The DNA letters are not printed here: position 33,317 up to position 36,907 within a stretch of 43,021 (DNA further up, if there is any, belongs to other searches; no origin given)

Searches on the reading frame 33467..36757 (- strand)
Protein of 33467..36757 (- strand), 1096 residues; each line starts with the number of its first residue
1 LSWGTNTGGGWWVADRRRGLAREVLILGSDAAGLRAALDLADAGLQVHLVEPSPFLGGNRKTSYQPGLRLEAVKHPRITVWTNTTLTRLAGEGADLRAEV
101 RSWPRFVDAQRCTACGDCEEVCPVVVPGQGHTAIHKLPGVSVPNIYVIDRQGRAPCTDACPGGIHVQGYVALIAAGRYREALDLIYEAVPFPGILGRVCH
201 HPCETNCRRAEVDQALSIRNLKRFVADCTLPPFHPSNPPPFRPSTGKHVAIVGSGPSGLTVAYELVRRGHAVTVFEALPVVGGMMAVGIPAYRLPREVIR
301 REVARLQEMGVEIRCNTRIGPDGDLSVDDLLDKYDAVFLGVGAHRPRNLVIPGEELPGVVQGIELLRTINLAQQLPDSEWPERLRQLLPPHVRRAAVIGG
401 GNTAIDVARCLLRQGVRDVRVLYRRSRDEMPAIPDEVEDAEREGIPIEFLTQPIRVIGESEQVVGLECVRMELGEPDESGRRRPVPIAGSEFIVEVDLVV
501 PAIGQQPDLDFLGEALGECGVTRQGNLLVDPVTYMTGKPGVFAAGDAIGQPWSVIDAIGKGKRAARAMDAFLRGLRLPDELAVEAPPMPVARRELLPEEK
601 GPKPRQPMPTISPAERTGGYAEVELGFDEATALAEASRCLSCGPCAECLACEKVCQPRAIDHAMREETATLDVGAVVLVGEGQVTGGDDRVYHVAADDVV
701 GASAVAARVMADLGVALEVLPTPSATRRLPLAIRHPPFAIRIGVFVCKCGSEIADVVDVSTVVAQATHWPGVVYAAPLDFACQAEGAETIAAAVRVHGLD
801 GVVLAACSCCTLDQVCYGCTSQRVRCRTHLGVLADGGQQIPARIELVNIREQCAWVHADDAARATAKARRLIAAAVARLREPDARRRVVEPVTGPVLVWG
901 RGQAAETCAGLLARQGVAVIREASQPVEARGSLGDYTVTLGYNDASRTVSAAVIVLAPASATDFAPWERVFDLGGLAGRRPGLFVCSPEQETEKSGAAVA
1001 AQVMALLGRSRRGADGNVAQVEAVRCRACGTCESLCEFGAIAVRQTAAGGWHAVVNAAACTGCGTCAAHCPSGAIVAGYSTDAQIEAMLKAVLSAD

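Call 5: search_protein_families(library=pfam, proteins=[window:33467-36757:-])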
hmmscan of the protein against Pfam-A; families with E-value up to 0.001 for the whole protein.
window:33467-36757:- (1096 aa): 24 families
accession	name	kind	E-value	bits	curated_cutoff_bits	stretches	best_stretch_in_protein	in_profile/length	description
PF07992.20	Pyr_redox_2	-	9.2e-36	124.2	26.1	1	248-561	2-291/291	Pyridine nucleotide-disulphide oxidoreductase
PF14691.11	Fer4_20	-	3e-18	66.1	25.8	1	153-228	29-107/113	Dihydroprymidine dehydrogenase domain II, 4Fe-4S cluster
PF00070.33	Pyr_redox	-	3.2e-15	56.8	22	1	248-282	1-35/82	Pyridine nucleotide-disulphide oxidoreductase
PF01593.30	Amino_oxidase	-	4.4e-14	53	19.8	2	257-283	2-28/443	Flavin containing amine oxidoreductase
PF13738.12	Pyr_redox_3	-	2.7e-13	50.3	30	1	393-545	165-305/305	Pyridine nucleotide-disulphide oxidoreductase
PF13450.12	NAD_binding_8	-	3.3e-13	50.1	21.9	2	251-285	1-35/68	NAD(P)-binding Rossmann-like domain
PF12831.13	FAD_oxidored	-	3.5e-12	46.8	27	2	23-60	1-38/416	FAD dependent oxidoreductase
PF00037.32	Fer4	-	3.4e-10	39.7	21.1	2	1054-1075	2-23/24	4Fe-4S binding domain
PF12838.12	Fer4_7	-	4.4e-10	40.3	27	1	1025-1074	1-52/52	4Fe-4S dicluster domain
PF01946.23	Thi4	-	2.3e-08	34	26.2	1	248-312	19-83/235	Thi4 family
PF01266.30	DAO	-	2.8e-08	34.1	27.9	1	248-282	1-35/353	FAD dependent oxidoreductase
PF12837.12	Fer4_6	-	1e-07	32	25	2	1053-1075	2-24/24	4Fe-4S binding domain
PF00890.30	FAD_binding_2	-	1.4e-07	31.5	20.4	1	24-59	2-37/414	FAD binding domain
PF13187.11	Fer4_9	-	2.9e-07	30.9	27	1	1025-1075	1-52/52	4Fe-4S dicluster domain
PF01494.25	FAD_binding_3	-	8.7e-07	28.9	22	0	248-277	3-32/349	FAD binding domain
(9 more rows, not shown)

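Call 41: search_protein_families(library=ncbifam, proteins=[window:33467-36757:-])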
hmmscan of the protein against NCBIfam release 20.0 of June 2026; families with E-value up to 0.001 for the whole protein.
window:33467-36757:- (1096 aa): 103 families (the best 25 are shown)
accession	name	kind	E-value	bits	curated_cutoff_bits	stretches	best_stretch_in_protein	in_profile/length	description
NF009410.0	PRK12771.1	subfamily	6.6e-156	520.2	516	2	152-674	46-543/566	NAD(P)-binding protein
NF009454.0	PRK12814.1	equivalog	3.5e-137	458.5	916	1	153-651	101-580/657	putative NADPH-dependent glutamate synthase small subunit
NF009414.0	PRK12778.1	equivalog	5.5e-107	358.9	1103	1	154-573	337-750/752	bifunctional dihydroorotate dehydrogenase B NAD binding subunit/NADPH-dependent glutamate synthase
TIGR01316.1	gltA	equivalog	6.4e-105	351.5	471.75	1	153-572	35-449/449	NADPH-dependent glutamate synthase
NF010590.0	PRK13984.1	equivalog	1.6e-90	304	946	1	156-573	198-607/611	putative oxidoreductase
TIGR03315.1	Se_ygfK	equivalog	5.4e-88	295.6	835.3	1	154-659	445-901/1012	putative selenate reductase subunit YgfK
NF009413.0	PRK12775.1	equivalog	3.5e-86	289.9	1895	1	155-573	340-755/1006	putative trifunctional 2-polyprenylphenol hydroxylase/glutamate synthase subunit beta/ferritin domain-containing protein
TIGR01318.1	gltD_gamma_fam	subfamily_domain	1.8e-84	284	482.95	1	152-572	46-465/467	glutamate synthase, small subunit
NF009408.0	PRK12769.1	equivalog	1.4e-81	274.6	1003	1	153-572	233-651/659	formate-dependent uric acid utilization protein AegA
NF009409.0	PRK12770.1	subfamily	5.2e-78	262.6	343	1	243-573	15-351/360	putative glutamate synthase subunit beta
NF040770.1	hetero_SS_HdrA2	exception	7.3e-76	255.9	1100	4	741-959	1-198/777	CoB-CoM heterodisulfide reductase HdrA2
TIGR01317.1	GOGAT_sm_gam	subfamily_domain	9.7e-69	232.5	447.7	1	158-574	54-480/485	glutamate synthase small subunit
NF009451.0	PRK12809.1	equivalog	4.8e-68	230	1154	1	153-570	216-632/639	formate-dependent uric acid utilization protein YgfT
NF009415.0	PRK12779.1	equivalog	2.6e-66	224.2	1519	1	151-568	205-622/944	putative bifunctional glutamate synthase subunit beta/2-polyprenylphenol hydroxylase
NF045663.1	diclust_near_Sec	equivalog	3.4e-60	204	530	2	154-345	18-201/759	pyridine nucleotide-disulfide oxidoreductase/dicluster-binding protein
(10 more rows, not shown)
